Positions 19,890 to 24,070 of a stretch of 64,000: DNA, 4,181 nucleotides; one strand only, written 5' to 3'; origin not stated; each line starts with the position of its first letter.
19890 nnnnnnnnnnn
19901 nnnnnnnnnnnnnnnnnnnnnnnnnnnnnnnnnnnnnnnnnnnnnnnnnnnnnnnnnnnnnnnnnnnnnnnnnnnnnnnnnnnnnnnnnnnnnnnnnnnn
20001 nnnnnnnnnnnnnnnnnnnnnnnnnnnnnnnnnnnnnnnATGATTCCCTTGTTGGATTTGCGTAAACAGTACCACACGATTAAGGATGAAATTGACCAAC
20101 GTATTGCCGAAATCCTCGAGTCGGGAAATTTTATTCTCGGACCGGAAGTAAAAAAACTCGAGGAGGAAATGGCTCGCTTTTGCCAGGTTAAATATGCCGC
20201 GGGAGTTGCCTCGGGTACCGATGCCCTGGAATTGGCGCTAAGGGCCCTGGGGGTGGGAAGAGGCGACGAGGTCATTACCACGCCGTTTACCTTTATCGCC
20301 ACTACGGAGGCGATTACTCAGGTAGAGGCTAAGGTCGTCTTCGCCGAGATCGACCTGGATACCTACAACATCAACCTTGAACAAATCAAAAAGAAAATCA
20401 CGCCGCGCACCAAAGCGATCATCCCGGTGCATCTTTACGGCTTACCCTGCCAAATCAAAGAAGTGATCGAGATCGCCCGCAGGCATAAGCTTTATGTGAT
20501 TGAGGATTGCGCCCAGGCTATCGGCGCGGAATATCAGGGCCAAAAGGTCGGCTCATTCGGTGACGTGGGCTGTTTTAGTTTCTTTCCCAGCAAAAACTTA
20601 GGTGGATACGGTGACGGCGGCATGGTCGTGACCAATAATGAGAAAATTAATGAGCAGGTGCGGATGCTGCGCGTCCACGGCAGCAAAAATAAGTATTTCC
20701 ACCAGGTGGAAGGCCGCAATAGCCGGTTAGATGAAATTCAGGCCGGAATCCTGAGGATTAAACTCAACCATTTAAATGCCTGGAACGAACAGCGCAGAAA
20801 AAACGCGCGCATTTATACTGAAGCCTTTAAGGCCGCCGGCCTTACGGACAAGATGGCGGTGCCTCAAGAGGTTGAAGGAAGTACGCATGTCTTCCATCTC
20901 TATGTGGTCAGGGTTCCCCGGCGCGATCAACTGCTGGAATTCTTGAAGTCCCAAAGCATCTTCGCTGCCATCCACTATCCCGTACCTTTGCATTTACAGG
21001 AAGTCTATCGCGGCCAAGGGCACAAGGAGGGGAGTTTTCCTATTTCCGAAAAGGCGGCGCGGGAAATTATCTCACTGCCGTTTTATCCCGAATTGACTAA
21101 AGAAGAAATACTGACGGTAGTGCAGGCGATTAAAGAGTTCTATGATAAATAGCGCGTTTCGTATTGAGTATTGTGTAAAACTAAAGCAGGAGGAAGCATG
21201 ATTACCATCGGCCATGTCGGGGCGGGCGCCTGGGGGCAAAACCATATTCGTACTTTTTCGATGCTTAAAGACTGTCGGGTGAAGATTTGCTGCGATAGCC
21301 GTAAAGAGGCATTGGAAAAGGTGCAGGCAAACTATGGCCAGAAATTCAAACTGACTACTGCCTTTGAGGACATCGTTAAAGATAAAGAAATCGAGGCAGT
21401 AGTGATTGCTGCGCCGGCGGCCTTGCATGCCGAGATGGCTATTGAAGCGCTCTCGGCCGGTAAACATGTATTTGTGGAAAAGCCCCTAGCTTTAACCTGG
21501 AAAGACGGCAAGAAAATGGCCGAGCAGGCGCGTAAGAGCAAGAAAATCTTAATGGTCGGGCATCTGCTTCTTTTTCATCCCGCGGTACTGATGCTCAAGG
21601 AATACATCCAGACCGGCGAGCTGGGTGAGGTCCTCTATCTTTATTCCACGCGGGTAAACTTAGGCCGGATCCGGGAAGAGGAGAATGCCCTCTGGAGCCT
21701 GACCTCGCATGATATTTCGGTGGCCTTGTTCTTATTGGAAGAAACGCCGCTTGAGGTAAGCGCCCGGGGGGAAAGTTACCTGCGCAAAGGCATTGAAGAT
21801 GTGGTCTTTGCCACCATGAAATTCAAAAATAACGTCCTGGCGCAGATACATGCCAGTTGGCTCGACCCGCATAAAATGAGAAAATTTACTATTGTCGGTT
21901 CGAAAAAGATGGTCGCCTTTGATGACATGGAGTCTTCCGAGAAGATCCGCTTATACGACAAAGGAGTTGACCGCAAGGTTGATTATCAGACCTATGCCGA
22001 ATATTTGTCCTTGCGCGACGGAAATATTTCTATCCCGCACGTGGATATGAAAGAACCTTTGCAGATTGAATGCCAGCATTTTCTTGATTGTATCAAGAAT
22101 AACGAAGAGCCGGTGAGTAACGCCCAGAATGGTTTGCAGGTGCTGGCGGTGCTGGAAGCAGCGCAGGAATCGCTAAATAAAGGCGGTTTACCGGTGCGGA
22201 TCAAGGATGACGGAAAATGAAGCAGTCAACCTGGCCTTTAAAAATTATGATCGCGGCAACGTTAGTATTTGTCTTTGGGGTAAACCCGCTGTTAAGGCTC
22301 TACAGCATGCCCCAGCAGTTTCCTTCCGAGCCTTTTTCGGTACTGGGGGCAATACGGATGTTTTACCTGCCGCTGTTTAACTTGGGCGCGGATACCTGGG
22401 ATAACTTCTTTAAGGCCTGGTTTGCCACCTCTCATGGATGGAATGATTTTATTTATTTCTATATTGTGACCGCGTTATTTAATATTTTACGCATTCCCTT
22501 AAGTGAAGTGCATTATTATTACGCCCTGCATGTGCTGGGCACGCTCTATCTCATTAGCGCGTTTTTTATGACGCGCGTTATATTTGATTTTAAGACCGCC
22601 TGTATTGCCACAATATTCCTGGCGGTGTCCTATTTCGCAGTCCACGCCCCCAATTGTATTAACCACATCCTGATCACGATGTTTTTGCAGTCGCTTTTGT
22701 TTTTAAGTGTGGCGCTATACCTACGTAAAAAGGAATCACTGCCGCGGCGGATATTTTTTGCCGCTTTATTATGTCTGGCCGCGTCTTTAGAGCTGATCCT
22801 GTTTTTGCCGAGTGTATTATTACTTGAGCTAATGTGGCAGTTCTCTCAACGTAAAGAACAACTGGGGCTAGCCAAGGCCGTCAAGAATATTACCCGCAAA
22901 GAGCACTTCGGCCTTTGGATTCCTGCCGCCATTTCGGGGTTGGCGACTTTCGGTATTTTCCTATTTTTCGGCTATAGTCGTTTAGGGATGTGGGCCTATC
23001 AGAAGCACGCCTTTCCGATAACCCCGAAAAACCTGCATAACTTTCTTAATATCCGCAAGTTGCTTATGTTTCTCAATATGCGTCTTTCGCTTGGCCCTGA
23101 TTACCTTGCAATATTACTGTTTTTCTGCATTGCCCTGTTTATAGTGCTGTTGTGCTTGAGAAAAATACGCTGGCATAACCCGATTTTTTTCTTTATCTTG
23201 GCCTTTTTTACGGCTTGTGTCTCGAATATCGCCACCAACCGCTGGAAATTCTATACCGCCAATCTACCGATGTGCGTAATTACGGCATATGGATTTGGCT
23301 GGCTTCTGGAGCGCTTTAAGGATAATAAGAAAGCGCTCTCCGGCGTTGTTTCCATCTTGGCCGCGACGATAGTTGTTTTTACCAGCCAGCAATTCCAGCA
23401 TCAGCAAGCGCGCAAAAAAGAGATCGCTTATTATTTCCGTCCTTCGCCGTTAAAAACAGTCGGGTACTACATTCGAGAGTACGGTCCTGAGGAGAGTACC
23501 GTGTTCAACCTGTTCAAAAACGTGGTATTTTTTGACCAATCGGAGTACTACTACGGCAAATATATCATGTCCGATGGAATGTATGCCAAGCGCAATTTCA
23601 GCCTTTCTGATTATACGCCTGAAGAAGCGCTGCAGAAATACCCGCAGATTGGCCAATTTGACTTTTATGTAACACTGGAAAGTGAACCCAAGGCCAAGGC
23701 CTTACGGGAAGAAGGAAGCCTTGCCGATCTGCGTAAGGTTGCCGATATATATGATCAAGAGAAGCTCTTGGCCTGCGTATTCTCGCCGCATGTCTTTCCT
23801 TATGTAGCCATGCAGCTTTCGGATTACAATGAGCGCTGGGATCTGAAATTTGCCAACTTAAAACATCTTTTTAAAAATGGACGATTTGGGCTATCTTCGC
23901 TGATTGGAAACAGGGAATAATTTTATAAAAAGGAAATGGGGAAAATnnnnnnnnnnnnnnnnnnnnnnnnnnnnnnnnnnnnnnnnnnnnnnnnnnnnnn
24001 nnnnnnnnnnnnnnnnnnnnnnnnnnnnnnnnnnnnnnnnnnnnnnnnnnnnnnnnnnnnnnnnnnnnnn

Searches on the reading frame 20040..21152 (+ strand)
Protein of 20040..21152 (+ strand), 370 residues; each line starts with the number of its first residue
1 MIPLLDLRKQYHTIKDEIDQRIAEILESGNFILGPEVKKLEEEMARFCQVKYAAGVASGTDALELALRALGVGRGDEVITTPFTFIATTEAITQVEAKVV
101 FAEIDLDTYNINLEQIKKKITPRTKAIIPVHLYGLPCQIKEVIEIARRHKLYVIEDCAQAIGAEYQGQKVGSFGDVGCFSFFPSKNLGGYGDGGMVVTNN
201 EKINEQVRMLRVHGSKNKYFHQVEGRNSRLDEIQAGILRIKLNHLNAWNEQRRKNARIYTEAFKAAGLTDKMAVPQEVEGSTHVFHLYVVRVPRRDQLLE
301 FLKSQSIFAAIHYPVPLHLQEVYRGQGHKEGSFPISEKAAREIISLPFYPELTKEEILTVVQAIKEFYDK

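Call 7: search_protein_families(library=pfam, proteins=[window:20040-21152:+], max_evalue=0.001)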
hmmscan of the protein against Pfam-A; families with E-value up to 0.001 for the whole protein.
window:20040-21152:+ (370 aa): 5 families
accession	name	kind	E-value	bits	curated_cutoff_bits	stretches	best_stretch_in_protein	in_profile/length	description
PF01041.23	DegT_DnrJ_EryC1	-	7.3e-130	433.8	19.8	1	14-364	3-359/360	DegT/DnrJ/EryC1/StrS aminotransferase family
PF01053.26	Cys_Met_Meta_PP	-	3.3e-10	39.5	27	1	35-214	52-230/381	Cys/Met metabolism PLP-dependent enzyme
PF00266.25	Aminotran_5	-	4.7e-08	32.8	21.5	1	38-163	46-182/371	Aminotransferase class-V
PF01212.27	Beta_elim_lyase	-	1.5e-07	31.5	27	1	35-218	32-231/288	Beta-eliminating lyase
PF00155.27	Aminotran_1_2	-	1.6e-05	24.7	19.7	1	23-161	29-190/361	Aminotransferase class I and II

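Call 71: search_protein_families(library=ncbifam, proteins=[window:20040-21152:+], max_evalue=0.00001)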
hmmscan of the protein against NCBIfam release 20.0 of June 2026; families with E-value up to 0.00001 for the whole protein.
window:20040-21152:+ (370 aa): 18 families
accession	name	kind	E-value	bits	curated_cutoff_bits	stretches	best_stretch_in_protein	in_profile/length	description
TIGR03588.1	PseC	equivalog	2e-79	267.2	423.5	1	14-366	9-378/380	UDP-4-amino-4,6-dideoxy-N-acetyl-beta-L-altrosamine transaminase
NF008687.0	PRK11706.1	equivalog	1.3e-72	244.7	375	1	22-368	17-374/375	dTDP-4-amino-4,6-dideoxygalactose transaminase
NF008658.2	PRK11658.1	equivalog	5.8e-71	239.1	631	1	16-368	14-377/379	UDP-4-amino-4-deoxy-L-arabinose aminotransferase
TIGR04181.1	NHT_00031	hypoth_equivalog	2.3e-64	217.5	420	1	19-347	13-357/359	LegC family aminotransferase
TIGR02379.1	ECA_wecE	subfamily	6.7e-62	209.4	434.85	1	37-369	33-376/376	dTDP-4-amino-4,6-dideoxy-D-glucose transaminase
TIGR04427.1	PLP_DesI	equivalog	8.7e-53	179.8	650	1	33-364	50-379/390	dTDP-4-dehydro-6-deoxyglucose aminotransferase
NF011936.0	PRK15407.1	equivalog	3e-50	171.2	423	2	30-214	60-251/440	lipopolysaccharide biosynthesis protein RfbH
TIGR01977.1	am_tr_V_EF2568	hypoth_equivalog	2.7e-08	33.3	377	1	37-163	46-180/376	cysteine desulfurase family protein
NF004770.0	PRK06108.1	subfamily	4.1e-08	32.4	422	1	51-157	97-210/396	pyridoxal phosphate-dependent aminotransferase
NF005810.0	PRK07671.1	equivalog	1.6e-07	30.7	594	1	39-210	54-222/377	bifunctional cystathionine gamma-lyase/homocysteine desulfhydrase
NF005871.0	PRK07811.1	equivalog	8.1e-07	27.9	513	1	35-211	61-235/389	cystathionine gamma-synthase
NF043007.1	CysBLyMetC_Staph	equivalog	9.6e-07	28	700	1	35-211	51-224/378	cystathionine beta-lyase MetC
NF005816.0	PRK07682.1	equivalog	1.7e-06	26.9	620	1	59-157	99-203/390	aminotransferase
NF004621.0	PRK05957.1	equivalog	2.3e-06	26.6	498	1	72-158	110-201/389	pyridoxal phosphate-dependent aminotransferase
NF004975.0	PRK06348.1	equivalog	2.5e-06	26.7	549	1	56-156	95-201/384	pyridoxal phosphate-dependent aminotransferase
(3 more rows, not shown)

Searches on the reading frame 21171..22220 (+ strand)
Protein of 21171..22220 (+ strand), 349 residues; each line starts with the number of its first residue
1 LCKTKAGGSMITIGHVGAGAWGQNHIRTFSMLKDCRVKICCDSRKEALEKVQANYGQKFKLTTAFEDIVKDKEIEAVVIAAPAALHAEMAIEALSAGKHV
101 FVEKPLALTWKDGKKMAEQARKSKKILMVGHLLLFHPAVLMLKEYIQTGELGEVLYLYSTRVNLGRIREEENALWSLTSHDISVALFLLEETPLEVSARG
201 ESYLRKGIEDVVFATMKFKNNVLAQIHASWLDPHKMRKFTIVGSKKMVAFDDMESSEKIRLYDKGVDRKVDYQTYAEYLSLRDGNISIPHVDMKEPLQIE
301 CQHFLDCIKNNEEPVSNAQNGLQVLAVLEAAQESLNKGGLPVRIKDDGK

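Call 7: search_protein_families(library=pfam, proteins=[window:21171-22220:+], max_evalue=0.001)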
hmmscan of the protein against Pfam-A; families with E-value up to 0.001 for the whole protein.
window:21171-22220:+ (349 aa): 5 families
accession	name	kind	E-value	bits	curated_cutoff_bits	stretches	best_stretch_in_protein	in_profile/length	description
PF01408.29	GFO_IDH_MocA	-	1.9e-26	93.5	24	1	12-131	2-120/120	Oxidoreductase family, NAD-binding Rossmann fold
PF22725.1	GFO_IDH_MocA_C3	-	4.8e-17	62.6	27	1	140-248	2-123/124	GFO/IDH/MocA C-terminal domain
PF02894.22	GFO_IDH_MocA_C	-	1.5e-14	54.8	22.9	1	143-342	1-216/218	Oxidoreductase family, C-terminal alpha/beta domain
PF03447.22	NAD_binding_3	-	1.1e-06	29.8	24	1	19-127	3-113/116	Homoserine dehydrogenase, NAD binding domain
PF24742.1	ARM_CUL7_CUL9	-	0.00047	20.7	27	0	30-73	126-169/172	CUL7/CUL9 ARM repeat domain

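Call 71: search_protein_families(library=ncbifam, proteins=[window:21171-22220:+], max_evalue=0.00001)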
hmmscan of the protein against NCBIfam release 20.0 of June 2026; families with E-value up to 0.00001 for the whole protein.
window:21171-22220:+ (349 aa): 9 families
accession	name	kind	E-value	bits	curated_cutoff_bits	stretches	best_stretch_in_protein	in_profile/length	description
NF040723.1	UDP-GlcNAcDh_Arch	equivalog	2.9e-58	197.8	450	2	12-271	2-256/302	UDP-N-acetylglucosamine 3-dehydrogenase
TIGR04380.1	myo_inos_iolG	equivalog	1.1e-40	139.5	355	1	10-338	1-326/330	inositol 2-dehydrogenase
NF052479.1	LevoglcsnDh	equivalog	5.8e-26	91.1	650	1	37-160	38-160/386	levoglucosan dehydrogenase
NF052679.1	InsChiInosDhIolG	equivalog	7.3e-23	81.1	540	1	11-191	3-187/343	bifunctional inositol 2-dehydrogenase/D-chiro-inositol 1-dehydrogenase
NF041392.1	XylDh_Gfo6_Halo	equivalog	8.6e-21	74.1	350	1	11-338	17-345/350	D-xylose 1-dehydrogenase Gfo6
NF008607.0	PRK11579.1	subfamily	1.1e-18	67.4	330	1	48-334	40-336/346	oxidoreductase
NF058561.1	BT_2158_fam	equivalog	3.1e-13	49.1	750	1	6-155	31-178/487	glycoside 3-dehydrogenase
NF007574.0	PRK10206.1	equivalog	4.8e-13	48.9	352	1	45-246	37-243/345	oxidoreductase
NF058563.1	BT_2159_fam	equivalog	1.1e-12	47.6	650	1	11-158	1-147/350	disaccharide 3-dehydrogenase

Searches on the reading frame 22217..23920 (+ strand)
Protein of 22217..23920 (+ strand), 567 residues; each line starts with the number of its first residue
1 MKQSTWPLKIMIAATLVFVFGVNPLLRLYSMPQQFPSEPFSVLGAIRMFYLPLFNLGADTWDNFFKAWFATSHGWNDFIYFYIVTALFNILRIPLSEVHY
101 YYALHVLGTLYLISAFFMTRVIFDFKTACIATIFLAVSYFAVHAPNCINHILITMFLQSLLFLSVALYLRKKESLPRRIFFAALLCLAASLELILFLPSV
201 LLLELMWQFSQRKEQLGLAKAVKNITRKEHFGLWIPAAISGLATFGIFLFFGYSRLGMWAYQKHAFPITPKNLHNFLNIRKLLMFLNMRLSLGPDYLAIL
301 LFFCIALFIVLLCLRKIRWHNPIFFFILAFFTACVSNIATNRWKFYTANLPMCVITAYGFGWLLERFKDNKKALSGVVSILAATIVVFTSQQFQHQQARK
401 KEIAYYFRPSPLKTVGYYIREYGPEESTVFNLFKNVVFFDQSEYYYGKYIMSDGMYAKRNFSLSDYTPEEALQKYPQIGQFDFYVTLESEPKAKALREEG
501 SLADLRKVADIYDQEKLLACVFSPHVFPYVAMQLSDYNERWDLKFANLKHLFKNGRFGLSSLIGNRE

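Call 7: search_protein_families(library=pfam, proteins=[window:22217-23920:+], max_evalue=0.001)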
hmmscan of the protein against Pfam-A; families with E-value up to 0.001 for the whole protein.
window:22217-23920:+ (567 aa): 0 families

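Call 48: search_protein_families(library=pfam, proteins=[window:22217-23920:+], max_evalue=0.1)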
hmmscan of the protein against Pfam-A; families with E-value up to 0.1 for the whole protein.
window:22217-23920:+ (567 aa): 0 families

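Call 71: search_protein_families(library=ncbifam, proteins=[window:22217-23920:+], max_evalue=0.00001)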
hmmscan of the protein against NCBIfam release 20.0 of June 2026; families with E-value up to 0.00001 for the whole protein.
window:22217-23920:+ (567 aa): 0 families
